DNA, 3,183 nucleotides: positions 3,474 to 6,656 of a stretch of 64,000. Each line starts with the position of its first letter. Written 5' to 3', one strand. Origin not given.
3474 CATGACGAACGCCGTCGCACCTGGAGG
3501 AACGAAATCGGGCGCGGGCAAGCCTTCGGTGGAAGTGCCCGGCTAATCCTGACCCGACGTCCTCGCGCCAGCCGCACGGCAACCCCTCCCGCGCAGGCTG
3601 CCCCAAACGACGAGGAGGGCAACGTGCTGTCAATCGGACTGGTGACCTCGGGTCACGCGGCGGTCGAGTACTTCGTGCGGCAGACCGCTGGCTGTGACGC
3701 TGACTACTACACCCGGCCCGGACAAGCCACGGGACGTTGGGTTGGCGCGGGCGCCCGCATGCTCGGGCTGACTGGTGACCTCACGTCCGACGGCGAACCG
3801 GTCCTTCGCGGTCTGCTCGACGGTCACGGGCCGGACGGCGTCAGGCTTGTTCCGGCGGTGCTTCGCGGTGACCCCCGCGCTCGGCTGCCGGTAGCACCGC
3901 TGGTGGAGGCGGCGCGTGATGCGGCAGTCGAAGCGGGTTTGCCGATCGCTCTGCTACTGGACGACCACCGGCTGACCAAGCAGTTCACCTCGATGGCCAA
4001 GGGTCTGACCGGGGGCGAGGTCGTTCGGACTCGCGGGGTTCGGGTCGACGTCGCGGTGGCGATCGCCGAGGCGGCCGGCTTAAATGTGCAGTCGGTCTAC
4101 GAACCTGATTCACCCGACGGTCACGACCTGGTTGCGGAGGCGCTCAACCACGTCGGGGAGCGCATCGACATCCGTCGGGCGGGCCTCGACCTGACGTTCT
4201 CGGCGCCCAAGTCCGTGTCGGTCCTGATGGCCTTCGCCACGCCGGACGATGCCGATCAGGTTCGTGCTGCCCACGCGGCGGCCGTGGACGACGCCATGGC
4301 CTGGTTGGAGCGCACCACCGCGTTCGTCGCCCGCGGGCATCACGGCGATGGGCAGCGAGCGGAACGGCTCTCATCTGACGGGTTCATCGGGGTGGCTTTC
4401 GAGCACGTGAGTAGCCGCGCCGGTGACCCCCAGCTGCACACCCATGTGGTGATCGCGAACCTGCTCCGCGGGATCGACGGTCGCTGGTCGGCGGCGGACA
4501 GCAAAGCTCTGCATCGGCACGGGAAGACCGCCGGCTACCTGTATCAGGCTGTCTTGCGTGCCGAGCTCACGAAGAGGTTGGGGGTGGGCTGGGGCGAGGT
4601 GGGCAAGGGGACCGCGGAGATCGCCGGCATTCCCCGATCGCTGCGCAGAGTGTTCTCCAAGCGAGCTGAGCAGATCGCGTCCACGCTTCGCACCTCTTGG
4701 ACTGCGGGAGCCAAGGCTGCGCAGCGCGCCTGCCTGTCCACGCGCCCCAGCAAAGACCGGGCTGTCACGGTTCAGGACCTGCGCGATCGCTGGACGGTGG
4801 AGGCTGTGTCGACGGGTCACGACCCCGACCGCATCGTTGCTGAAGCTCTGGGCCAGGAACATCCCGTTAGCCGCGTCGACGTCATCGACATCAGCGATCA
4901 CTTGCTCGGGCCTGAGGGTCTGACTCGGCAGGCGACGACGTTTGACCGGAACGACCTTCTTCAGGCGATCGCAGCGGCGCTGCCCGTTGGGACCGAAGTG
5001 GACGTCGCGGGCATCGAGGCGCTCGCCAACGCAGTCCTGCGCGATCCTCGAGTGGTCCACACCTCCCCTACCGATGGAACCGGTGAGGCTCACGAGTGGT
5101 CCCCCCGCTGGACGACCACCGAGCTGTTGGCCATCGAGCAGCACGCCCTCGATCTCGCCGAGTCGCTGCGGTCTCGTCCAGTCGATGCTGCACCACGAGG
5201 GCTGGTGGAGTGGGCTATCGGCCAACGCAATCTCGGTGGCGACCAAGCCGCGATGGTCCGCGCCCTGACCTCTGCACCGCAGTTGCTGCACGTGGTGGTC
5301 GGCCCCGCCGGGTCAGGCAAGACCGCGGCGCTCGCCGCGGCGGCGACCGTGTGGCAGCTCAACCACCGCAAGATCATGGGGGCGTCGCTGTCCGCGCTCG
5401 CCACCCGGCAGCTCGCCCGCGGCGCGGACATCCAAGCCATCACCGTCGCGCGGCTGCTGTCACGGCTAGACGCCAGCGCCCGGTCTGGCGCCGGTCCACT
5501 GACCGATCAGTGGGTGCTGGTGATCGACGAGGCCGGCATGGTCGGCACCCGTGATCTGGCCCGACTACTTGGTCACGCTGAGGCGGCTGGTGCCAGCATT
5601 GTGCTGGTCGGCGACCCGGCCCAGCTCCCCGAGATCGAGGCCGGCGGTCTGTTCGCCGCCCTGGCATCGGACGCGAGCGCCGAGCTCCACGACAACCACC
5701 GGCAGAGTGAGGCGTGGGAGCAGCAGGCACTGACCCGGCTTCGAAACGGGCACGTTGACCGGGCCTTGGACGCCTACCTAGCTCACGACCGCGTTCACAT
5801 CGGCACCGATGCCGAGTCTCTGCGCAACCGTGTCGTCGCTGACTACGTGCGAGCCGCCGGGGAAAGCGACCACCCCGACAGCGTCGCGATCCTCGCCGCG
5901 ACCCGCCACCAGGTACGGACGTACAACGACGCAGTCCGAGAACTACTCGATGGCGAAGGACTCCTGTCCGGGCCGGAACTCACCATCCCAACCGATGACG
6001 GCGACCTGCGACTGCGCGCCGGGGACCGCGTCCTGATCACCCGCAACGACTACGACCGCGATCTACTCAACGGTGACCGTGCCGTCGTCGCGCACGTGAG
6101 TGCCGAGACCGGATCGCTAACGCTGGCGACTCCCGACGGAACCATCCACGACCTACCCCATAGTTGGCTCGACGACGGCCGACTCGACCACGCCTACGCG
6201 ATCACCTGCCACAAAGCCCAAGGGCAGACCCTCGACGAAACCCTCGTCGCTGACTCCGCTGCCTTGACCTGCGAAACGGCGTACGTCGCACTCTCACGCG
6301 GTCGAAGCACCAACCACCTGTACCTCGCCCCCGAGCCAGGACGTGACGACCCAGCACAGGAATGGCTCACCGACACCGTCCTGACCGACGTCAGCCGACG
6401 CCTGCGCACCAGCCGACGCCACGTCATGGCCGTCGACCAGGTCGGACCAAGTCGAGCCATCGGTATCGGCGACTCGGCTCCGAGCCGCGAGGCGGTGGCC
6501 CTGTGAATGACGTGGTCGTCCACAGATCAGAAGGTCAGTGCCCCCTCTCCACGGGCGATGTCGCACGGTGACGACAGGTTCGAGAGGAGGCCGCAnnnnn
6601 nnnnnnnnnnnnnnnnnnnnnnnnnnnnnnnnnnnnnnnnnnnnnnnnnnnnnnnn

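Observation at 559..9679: About 9.1-kb integrative mobilizable element inserted in tRNA-Arg(ACG), bounded by a 46-bp tRNA-derived direct repeat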

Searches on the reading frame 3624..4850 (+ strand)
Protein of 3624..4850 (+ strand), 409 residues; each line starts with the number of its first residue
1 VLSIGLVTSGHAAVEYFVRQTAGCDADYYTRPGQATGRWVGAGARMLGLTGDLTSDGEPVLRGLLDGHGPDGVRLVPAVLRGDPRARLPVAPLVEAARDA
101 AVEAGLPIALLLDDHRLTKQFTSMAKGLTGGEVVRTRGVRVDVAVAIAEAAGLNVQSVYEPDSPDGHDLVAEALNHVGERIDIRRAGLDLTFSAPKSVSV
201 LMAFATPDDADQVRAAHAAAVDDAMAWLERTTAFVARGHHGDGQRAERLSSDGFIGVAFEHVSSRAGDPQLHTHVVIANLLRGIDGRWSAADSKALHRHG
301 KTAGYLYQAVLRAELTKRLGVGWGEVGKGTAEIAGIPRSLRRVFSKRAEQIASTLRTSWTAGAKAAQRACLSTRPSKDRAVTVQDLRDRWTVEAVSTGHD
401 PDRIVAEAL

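Call 63: search_solved_structures(query=window:3624-4850:+, max_evalue=0.001, show_alignments=1)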
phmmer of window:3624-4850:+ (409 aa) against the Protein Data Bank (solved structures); distinct sequences matched with E-value up to 0.001: 11.
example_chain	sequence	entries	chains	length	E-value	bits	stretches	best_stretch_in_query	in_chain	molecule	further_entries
1omh_A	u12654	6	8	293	2.2e-24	89.6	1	183-398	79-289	trwC protein | TrwC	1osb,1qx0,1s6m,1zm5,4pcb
2cdm_A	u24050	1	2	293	2.5e-24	89.4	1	184-398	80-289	TRWC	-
3l57_A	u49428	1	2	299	2.3e-22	82.9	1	173-402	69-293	Mobilization protein TraI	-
3l6t_A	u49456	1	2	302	2.3e-22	82.9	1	173-402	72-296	Mobilization protein TraI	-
8a1b_A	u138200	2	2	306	2.5e-22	82.8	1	174-402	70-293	TraI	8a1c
1p4d_A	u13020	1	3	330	5.6e-19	71.8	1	183-399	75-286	TraI protein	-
2q7t_A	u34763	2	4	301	5.6e-19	71.7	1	183-398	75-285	Protein traI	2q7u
2a0i_A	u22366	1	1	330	8.4e-19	71.2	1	183-399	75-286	TraI protein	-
9f0z_H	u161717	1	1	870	2.8e-17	66.2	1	183-398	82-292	Multifunctional conjugation protein TraI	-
5n8o_A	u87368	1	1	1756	4.7e-17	65.4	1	183-398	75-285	DNA helicase I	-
9f0x_H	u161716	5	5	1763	1.5e-16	63.8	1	183-398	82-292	Multifunctional conjugation protein TraI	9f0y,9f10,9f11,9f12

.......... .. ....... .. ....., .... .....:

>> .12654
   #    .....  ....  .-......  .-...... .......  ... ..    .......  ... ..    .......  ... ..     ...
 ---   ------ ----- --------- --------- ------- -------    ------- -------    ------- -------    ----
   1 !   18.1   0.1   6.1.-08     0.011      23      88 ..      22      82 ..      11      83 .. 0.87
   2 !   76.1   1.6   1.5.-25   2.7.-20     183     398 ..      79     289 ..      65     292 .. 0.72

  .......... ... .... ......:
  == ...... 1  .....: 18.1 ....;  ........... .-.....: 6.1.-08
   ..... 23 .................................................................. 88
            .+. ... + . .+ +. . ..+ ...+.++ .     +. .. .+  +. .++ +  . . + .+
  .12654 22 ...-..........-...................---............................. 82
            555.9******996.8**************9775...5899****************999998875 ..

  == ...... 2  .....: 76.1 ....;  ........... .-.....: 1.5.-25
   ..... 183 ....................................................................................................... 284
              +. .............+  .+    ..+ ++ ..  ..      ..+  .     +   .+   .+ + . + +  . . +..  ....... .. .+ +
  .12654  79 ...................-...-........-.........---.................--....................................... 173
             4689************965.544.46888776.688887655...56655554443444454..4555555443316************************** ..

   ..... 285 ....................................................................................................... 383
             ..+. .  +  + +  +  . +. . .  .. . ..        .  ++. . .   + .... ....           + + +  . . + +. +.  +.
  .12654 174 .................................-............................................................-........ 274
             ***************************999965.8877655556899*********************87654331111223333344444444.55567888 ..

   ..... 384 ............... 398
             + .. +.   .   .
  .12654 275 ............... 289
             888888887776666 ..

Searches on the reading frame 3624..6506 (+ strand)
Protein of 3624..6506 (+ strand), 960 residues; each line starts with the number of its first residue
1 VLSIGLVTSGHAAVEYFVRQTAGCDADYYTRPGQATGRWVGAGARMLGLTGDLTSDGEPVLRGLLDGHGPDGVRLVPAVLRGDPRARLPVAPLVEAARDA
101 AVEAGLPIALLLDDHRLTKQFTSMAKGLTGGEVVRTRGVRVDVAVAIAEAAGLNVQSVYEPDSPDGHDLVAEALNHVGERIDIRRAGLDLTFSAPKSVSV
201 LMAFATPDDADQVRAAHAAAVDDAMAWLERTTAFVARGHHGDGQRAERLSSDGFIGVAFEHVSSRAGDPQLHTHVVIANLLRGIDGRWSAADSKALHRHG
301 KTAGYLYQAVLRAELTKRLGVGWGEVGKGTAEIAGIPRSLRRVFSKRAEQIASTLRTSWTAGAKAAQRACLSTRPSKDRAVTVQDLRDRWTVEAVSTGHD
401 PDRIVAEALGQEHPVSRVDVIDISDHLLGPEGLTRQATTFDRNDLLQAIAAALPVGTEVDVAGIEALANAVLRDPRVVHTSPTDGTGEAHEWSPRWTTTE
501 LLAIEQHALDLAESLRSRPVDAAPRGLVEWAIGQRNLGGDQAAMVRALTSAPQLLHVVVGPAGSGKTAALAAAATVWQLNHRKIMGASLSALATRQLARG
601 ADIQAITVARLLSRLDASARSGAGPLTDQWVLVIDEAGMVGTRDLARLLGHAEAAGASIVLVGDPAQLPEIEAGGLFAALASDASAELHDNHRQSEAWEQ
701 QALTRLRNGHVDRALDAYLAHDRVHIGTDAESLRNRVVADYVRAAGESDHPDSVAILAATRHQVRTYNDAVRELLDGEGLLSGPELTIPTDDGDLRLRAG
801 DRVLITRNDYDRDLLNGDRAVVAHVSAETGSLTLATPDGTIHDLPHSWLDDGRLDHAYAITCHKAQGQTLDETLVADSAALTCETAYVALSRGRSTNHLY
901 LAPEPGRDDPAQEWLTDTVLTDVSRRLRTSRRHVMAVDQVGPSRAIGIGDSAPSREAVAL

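Call 8: search_protein_families(library=pfam, proteins=[window:3624-6506:+], max_evalue=0.01)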
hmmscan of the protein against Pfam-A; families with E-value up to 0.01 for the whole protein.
window:3624-6506:+ (960 aa): 13 families
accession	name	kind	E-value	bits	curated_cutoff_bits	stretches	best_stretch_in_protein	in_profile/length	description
PF08751.17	TrwC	-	6.7e-73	246.2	25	1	12-394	3-283/286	TrwC relaxase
PF13604.12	AAA_30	-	1.3e-50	172.2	27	1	537-728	2-190/191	AAA domain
PF13245.12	AAA_19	-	5.7e-15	56.1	25.1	1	551-670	9-131/134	AAA domain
PF01443.25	Viral_helicase1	-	3.7e-07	30.6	21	1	557-672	2-101/228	Viral superfamily 1 RNA helicase core domain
PF18335.7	SH3_13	-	5.7e-06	26.5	41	1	794-833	23-62/65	ATP-dependent RecD-like DNA helicase SH3 domain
PF13538.12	UvrD_C_2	-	5.6e-05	23.4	27.4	1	856-895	1-47/52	UvrD-like helicase C-terminal domain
PF13401.12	AAA_22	-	0.00032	21.5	27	1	555-670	7-128/130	AAA domain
PF22232.2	TraI_hel_assoc_N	-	0.00049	21.1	27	1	562-663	3-99/99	TraI helicase-associated ssDNA bd, N-terminal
PF25199.1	nSTAND_NTPase5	-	0.0013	19.1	34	1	549-661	37-128/145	Novel STAND NTPase 5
PF00437.27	T2SSE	-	0.0024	17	24.9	1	541-586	130-175/370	Type II/IV secretion system protein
PF02689.20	Herpes_Helicase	-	0.0033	15.9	27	0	858-908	731-783/808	Helicase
PF13086.12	AAA_11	-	0.0043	17.3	27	0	631-669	216-251/257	AAA domain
PF02562.22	PhoH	-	0.0046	16.9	27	0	540-584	8-49/205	PhoH-like protein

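Call 9: search_protein_families(library=ncbifam, proteins=[window:3624-6506:+], max_evalue=0.01)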
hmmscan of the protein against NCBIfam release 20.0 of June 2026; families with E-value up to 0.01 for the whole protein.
window:3624-6506:+ (960 aa): 11 families
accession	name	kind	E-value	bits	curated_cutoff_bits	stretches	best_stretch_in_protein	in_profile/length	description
TIGR02768.1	TraA_Ti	equivalog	3.8e-87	293.3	590.45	1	432-903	258-717/751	Ti-type conjugative transfer relaxase TraA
NF010464.0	PRK13889.1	subfamily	4e-77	260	1015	1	424-917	240-710/992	conjugal transfer relaxase TraA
NF041492.1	MobF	equivalog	2e-68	231.2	100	1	1-397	1-298/299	MobF family relaxase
TIGR02760.1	TraI_TIGR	equivalog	5.4e-65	219.8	929.85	3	184-790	80-665/1960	conjugative transfer relaxase/helicase TraI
NF010402.0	PRK13826.1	subfamily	2.9e-52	177.7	1317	1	490-901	334-737/1102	Dtr system oriT relaxase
NF010263.0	PRK13709.1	equivalog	2.2e-49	167.8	2212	4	163-404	60-291/1752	conjugative transfer relaxase/helicase TraI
TIGR02686.1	relax_trwC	domain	1.7e-42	146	145.5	2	177-400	60-285/286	conjugative relaxase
TIGR01448.2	helicase_RecD2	equivalog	7.2e-31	107.1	500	1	541-868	321-651/713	SF1B family DNA helicase RecD2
TIGR01447.1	recD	equivalog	4e-22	78.5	310.15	2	583-693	214-321/597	exodeoxyribonuclease V subunit alpha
NF011300.0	PRK14712.1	equivalog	2.1e-17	61.7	2486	3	538-715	837-1019/1623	conjugative transfer relaxase/helicase TraI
NF008127.0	PRK10875.1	equivalog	1.1e-16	60.5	671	2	796-900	484-590/619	exodeoxyribonuclease V subunit alpha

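Call 48: search_dna_similar(query=window:3624-6506:+, collection=plasmids, mode=protein, max_rows=15)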
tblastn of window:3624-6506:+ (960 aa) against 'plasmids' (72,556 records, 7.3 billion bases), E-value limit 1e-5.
The search stops at 5000 records and this limit was reached: more records match than are counted here, and every count below describes the 5000 best-scoring records only.
Records with a match: at least 5000; places in all: 5225; records where one place covers at least 80% of the query: 155.
Best place of each record, by identity: <60% 5000.
By first word of the organism name: Escherichia 739; Klebsiella 523; Acinetobacter 353; Rhizobium 351; Agrobacterium 283; Enterobacter 228; Sinorhizobium 205; Streptomyces 154; Burkholderia 131; Mycobacterium 117; and 213 more.
By predicted mobility (MOB-suite, as given by PLSDB): conjugative 3569; mobilizable 722; non-mobilizable 709.
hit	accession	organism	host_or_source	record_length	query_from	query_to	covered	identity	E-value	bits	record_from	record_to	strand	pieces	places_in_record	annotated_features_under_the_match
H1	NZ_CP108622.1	Streptomyces xanthophaeus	-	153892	14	925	95%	32.1%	3e-52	207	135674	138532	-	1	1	mobF: MobF family relaxase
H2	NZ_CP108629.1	Streptomyces xanthophaeus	-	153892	14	925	95%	32.1%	3e-52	207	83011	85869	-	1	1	mobF: MobF family relaxase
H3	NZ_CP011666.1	Streptomyces sp. Mg1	-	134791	14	925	95%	32.0%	4e-54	213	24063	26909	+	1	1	mobF: MobF family relaxase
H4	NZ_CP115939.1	Streptomyces goshikiensis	microorganism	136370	12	925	95%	31.9%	5e-60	232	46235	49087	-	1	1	mobF: MobF family relaxase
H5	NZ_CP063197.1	Thermobifida halotolerans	salt well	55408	40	901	90%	33.8%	2e-73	273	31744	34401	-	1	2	mobF: MobF family relaxase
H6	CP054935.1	Nocardiopsis flavescens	Single Cell,marine sediment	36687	14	901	93%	32.5%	4e-68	256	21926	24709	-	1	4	relaxase domain-containing protein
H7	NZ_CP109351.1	Streptomyces sp. NBC_01568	-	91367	14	925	95%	31.2%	4e-57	223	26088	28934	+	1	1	mobF: MobF family relaxase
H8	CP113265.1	Streptomonospora nanhaiensis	-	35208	61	945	92%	31.8%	1e-56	221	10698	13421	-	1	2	relaxase domain-containing protein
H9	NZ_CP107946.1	Streptomyces sp. NBC_00390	-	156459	14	901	93%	31.6%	4e-59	229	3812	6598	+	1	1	mobF: MobF family relaxase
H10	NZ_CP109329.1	Streptomyces sp. NBC_01591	-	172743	14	909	93%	31.3%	6e-51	204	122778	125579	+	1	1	mobF: MobF family relaxase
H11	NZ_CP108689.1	Streptomyces sp. NBC_01012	-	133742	14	902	93%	31.5%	5e-56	219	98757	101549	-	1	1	mobF: MobF family relaxase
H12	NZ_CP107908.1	Streptomyces sp. NBC_00454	-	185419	14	909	93%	31.2%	1e-51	206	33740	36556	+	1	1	mobF: MobF family relaxase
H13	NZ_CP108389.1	Streptomyces sp. NBC_01321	-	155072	14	901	93%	31.4%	5e-57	223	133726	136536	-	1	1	mobF: MobF family relaxase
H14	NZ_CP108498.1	Streptomyces sp. NBC_01240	-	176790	14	901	93%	31.4%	5e-57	223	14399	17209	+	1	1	mobF: MobF family relaxase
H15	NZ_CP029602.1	Streptomyces sp. WAC 01438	-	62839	14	926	95%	30.4%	1e-56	221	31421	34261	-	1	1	mobF: MobF family relaxase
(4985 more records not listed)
